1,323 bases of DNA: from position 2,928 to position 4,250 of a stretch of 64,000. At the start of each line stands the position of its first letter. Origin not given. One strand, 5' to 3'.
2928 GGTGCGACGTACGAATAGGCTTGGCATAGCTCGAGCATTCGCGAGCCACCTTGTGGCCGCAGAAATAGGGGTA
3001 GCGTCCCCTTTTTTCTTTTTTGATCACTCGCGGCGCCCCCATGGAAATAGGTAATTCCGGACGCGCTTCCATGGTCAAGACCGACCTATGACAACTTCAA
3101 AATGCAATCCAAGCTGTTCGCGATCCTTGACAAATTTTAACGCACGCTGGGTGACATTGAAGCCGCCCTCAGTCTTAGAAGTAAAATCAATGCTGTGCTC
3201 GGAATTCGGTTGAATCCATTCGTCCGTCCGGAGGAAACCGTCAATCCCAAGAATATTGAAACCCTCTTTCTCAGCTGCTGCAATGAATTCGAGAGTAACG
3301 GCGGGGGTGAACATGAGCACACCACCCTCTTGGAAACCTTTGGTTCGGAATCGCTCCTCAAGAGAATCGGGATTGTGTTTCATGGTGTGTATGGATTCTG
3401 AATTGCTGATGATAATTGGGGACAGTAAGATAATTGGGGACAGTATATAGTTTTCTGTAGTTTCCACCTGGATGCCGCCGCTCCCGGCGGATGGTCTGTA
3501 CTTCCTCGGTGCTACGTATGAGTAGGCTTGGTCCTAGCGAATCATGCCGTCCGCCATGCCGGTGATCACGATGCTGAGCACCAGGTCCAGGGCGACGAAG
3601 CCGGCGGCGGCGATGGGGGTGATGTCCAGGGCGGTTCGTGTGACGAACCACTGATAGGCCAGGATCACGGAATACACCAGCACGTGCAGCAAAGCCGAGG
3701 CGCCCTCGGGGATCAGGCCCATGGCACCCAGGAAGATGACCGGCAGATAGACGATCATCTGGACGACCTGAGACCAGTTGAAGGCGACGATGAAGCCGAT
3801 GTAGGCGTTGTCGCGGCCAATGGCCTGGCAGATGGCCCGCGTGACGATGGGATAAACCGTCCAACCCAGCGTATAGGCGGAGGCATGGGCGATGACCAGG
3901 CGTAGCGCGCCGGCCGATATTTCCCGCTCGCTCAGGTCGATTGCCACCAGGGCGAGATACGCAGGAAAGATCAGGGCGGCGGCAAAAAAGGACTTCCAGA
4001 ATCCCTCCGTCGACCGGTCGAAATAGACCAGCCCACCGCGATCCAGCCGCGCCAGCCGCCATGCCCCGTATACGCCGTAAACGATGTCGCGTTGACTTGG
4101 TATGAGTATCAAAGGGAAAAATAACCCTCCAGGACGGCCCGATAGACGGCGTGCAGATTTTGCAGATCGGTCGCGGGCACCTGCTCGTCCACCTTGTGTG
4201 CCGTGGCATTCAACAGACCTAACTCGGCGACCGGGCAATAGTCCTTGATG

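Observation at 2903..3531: Low-GC ~0.5 kb islet at the truA 3' end, bracketed by a 49-bp duplication that differs only at synonymous codon positions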

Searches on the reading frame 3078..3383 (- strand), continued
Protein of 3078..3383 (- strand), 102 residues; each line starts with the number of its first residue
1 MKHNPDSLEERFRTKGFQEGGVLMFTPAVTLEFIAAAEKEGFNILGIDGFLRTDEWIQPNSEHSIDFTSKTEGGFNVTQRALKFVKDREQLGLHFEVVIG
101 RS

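Call 72: search_solved_structures(query=P0106, max_evalue=1)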
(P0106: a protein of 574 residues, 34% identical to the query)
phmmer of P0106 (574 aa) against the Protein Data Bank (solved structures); distinct sequences matched with E-value up to 1: 4.
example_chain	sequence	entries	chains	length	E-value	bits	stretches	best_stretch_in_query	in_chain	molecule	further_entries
2dfx_E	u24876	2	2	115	1.7e-11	46.5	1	327-408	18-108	Colicin-E5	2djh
3ao9_A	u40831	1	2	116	1.7e-11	46.5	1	327-408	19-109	Colicin-E5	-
2a8k_A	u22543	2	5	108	1.8e-11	46.4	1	328-408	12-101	Colicin E5 | Colicin-E5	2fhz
3vj7_A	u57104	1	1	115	6.4e-11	44.7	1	327-408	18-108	Colicin-E5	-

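Call 96: search_dna_similar(query=window:3078-3383:-, collection=plasmids, mode=protein, max_evalue=0.001, max_rows=15)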
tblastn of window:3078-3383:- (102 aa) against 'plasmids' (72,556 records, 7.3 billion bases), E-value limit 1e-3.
Records with a match: 1; places in all: 1; records where one place covers at least 80% of the query: 1.
Best place of each record, by identity: <60% 1.
By first word of the organism name: Leptospira 1.
By predicted mobility (MOB-suite, as given by PLSDB): non-mobilizable 1.
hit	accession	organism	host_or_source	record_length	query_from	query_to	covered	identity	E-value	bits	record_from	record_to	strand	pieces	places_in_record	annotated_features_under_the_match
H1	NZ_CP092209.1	Leptospira weilii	Homo sapiens,blood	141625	6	98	91%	35.7%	1e-9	61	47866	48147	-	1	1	hypothetical protein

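Call 98: get_annotated_region(hit=H1, flank=4000)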
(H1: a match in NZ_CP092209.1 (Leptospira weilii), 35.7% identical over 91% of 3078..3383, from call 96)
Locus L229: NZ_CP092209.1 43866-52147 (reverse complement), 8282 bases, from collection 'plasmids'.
description: Leptospira weilii strain FMAS_RT1 plasmid unnamed2, complete sequence
organism: Leptospira weilii (NCBI taxid 28184)
taxonomy: Bacteria; Spirochaetota; Spirochaetia; Leptospirales; Leptospiraceae; Leptospira; Leptospira weilii
host: -; source: Homo sapiens,blood; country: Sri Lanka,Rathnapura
typing (MOB-suite, as given by PLSDB): non-mobilizable
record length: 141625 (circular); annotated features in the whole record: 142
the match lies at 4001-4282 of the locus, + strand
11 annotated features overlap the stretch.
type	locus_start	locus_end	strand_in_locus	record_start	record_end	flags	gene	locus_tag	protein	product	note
CDS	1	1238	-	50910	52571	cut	-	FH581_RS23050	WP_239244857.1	IS66 family transposase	-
CDS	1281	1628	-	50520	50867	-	tnpB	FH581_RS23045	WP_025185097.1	IS66 family insertion sequence element accessory protein TnpB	-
CDS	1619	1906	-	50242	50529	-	-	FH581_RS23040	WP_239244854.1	hypothetical protein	-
CDS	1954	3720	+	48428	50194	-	-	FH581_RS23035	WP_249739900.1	Hint domain-containing protein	-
CDS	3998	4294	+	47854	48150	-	-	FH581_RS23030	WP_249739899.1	hypothetical protein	-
CDS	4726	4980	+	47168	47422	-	-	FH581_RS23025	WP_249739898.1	hypothetical protein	-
CDS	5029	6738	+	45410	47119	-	-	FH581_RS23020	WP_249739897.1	TIGR04388 family protein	-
CDS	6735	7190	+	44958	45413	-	-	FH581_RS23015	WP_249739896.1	hypothetical protein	-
CDS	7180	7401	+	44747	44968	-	-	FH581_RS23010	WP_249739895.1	polymorphic toxin type 33 domain-containing protein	-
CDS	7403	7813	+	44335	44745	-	-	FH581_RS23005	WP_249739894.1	DUF4279 domain-containing protein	-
CDS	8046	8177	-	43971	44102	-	-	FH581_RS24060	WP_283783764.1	hypothetical protein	-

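Call 99: search_solved_structures(query=L229:1954-3717:+, max_evalue=0.1)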
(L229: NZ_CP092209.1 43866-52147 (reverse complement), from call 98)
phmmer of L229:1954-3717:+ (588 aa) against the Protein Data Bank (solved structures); distinct sequences matched with E-value up to 0.1: 12.
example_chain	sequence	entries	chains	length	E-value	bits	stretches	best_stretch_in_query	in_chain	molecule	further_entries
2lwy_A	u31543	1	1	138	1.2e-18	70.4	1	232-365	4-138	BACTERIAL INTEIN-LIKE DOMAIN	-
8w20_A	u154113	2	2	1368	2.3e-08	36.5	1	232-366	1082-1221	Intein C-terminal splicing domain-containing protein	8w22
6qaz_A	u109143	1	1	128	7e-05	25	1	236-365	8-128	cyanophage-like gp41-1 intein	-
4e2u_A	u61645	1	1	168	0.0002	23.5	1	259-365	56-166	Pho radA intein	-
6riz_A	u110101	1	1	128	0.00072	21.7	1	236-364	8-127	gp41-1 intein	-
7cfv_A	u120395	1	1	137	0.001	21.2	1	234-365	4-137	Spl DnaX mini-intein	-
2lqm_A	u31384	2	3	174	0.026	16.6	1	259-338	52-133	Pho radA intein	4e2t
6d7y_A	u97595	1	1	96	0.031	16.3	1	509-586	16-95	Hemagglutinin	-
1oa8_A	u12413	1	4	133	0.059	15.4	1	232-335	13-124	ATAXIN-1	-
2m41_B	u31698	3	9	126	0.06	15.4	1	232-335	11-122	Ataxin-1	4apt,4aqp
4j2j_A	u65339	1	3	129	0.06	15.3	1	232-335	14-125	Ataxin-1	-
4j2l_A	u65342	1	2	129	0.069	15.2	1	232-335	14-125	Ataxin-1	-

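Call 100: search_protein_families(library=pfam, proteins=[L229:1954-3717:+, L229:3998-4291:+, L081:7658-7993:+], max_evalue=0.1)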
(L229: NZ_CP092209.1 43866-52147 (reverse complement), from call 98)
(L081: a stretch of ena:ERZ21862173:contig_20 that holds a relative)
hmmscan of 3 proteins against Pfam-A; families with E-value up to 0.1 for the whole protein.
L229:1954-3717:+ (588 aa): 7 families
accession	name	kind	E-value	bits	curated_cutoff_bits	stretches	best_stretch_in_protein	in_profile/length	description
PF07591.16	PT-HINT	-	4.5e-25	88.9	27.7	1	238-366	1-137/137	Pretoxin HINT domain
PF14890.11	Intein_splicing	-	1.7e-08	34.9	35.8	1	244-321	7-92/155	Intein splicing domain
PF01079.26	Hint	-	2.4e-06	27.8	29.7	1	231-304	12-88/213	Hint module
PF13403.11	Hint_2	-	2.8e-06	28.2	28.4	1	231-263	1-33/147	Hint domain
PF08517.17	AXH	-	4.2e-05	24.5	33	1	233-313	1-90/116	Ataxin-1 and HBP1 module (AXH)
PF05203.21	Hom_end_hint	-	0.00016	22.1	32.1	1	232-295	1-59/228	Hom_end-associated Hint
PF20675.2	MPH2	-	0.099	13.9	29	0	496-520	10-34/107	Maintenance of Photosystem II under High light 2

L229:3998-4291:+ (98 aa): 0 families

L081:7658-7993:+ (112 aa): 0 families

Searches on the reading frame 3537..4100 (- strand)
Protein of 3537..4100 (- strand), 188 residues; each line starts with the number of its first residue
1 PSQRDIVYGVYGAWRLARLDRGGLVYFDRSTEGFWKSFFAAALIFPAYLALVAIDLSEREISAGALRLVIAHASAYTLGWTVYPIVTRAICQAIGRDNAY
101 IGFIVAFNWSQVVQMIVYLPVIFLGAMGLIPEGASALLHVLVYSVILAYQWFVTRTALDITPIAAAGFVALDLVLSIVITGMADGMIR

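Call 7: search_protein_families(library=pfam, proteins=[window:3537-4100:-], max_evalue=1)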
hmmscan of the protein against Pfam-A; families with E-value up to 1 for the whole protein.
window:3537-4100:- (188 aa): 0 families

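Call 8: search_protein_families(library=ncbifam, proteins=[window:3537-4100:-], max_evalue=1)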
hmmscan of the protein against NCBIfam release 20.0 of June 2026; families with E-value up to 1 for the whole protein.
window:3537-4100:- (188 aa): 0 families

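Call 10: search_protein_families(library=padloc, proteins=[window:3537-4100:-], max_evalue=1)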
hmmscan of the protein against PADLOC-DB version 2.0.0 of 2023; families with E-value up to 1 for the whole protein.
window:3537-4100:- (188 aa): 0 families

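Call 11: search_protein_families(library=phrogs, proteins=[window:3537-4100:-], max_evalue=1)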
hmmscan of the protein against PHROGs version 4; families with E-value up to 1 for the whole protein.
window:3537-4100:- (188 aa): 0 families

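Call 44: find_related_loci(query=window:3537-4100:-, collection=metagenome_contigs, flank=5000)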
Query window:3537-4100:- (188 aa) in metagenome_contigs; peptide patterns used: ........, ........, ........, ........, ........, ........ (x = any residue, [..] = any of these).
117 stretches matched a pattern; 37 encode a relative of the query (tblastn E <= 1e-3); 37 distinct loci.
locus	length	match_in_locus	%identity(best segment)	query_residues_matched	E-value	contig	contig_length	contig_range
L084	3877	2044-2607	98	1-188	4e-121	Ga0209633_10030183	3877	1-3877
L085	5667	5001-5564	98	1-188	3e-119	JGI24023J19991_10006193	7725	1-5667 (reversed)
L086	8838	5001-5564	92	1-188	5e-113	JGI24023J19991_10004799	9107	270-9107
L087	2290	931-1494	82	1-188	7e-111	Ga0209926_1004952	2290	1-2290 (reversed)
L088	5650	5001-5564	83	1-188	3e-102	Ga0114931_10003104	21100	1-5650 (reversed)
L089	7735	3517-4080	54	1-188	3e-66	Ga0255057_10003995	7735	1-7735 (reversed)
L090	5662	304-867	54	1-188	8e-66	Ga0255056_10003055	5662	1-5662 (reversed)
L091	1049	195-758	58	1-188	6e-70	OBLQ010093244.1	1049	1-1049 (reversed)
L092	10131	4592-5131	54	1-180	9e-64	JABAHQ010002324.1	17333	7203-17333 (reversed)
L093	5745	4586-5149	53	1-188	2e-63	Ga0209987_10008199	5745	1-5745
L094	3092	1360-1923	49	1-188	6e-60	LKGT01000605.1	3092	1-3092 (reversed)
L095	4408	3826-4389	50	1-188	1e-59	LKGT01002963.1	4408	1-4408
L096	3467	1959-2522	48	1-188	3e-58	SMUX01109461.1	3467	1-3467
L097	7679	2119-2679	43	1-187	1e-48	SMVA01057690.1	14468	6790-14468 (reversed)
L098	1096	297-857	43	1-187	3e-47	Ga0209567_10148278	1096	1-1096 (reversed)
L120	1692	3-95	90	158-188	5e-12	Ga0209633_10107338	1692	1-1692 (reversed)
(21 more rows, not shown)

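Call 57: search_protein_families(library=pfam, proteins=[L120:570-1193:-, L120:320-535:-], max_evalue=0.01)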
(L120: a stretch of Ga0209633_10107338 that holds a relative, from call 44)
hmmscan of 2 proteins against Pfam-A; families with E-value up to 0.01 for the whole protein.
L120:570-1193:- (208 aa): 1 family
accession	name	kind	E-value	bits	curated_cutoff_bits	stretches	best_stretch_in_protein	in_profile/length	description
PF13643.11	DUF4145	-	1.8e-05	25.2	23.1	1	100-160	10-71/88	Domain of unknown function (DUF4145)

L120:320-535:- (72 aa): 0 families

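Call 91: search_protein_families(library=padloc, proteins=[L120:570-1193:-, L120:320-535:-], max_evalue=0.1)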
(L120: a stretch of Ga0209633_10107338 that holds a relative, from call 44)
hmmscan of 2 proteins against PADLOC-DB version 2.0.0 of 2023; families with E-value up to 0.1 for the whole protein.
L120:570-1193:- (208 aa): 0 families

L120:320-535:- (72 aa): 0 families
